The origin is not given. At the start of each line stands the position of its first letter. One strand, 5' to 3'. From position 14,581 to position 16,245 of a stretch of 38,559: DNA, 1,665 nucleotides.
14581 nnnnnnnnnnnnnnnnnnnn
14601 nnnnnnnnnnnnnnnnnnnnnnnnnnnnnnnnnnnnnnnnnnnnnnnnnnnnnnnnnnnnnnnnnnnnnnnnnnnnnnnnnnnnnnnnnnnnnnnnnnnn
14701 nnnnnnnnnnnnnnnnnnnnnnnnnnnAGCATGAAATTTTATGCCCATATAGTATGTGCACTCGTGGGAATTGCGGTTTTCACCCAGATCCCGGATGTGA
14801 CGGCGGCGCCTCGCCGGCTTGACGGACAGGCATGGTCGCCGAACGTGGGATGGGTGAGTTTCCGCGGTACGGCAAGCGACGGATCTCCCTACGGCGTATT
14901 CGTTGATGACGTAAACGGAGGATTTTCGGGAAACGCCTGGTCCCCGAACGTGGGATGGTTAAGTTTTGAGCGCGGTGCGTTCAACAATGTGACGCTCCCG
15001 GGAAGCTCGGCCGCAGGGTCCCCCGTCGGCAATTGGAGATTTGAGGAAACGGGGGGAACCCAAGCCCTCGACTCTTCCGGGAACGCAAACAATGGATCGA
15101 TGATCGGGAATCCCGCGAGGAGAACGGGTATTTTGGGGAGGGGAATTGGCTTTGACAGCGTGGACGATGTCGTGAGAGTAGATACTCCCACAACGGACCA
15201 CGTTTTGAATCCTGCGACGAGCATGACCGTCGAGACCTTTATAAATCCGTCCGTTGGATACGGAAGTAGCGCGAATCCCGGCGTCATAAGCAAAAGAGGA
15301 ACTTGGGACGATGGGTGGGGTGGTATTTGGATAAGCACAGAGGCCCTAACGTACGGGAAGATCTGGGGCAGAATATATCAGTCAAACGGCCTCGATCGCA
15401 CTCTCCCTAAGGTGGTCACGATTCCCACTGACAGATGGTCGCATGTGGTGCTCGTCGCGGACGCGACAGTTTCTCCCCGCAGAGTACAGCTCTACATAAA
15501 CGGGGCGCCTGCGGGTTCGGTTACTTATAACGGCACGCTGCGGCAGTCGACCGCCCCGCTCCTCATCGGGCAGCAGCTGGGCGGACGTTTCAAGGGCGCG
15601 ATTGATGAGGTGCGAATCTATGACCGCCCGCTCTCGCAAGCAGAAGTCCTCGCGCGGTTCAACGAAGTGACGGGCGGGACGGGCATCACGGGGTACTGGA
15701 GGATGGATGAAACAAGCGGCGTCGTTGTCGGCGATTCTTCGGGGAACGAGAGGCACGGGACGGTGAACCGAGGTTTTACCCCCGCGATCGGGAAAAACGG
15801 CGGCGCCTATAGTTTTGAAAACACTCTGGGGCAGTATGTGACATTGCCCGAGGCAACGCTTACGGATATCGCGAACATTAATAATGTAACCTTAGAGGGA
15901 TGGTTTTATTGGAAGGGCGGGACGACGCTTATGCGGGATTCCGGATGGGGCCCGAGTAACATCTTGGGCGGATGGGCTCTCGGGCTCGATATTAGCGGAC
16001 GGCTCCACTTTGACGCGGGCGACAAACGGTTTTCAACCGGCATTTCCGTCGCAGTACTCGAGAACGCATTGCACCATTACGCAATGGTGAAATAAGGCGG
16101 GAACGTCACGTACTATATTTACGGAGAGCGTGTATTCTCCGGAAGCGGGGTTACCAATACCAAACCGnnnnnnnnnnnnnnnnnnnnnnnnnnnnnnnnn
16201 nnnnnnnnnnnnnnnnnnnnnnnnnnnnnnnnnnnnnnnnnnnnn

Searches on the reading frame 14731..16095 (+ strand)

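Call 46: search_protein_families(library=pfam, proteins=[window:14731-16095:+], max_evalue=0.01)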
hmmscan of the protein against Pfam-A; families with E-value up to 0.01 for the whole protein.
window:14731-16095:+ (454 aa): 1 family
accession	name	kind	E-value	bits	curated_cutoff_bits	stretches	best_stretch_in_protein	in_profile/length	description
PF13385.13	Laminin_G_3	-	4.9e-27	95.4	27.6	1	154-306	9-150/151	Concanavalin A-like lectin/glucanases superfamily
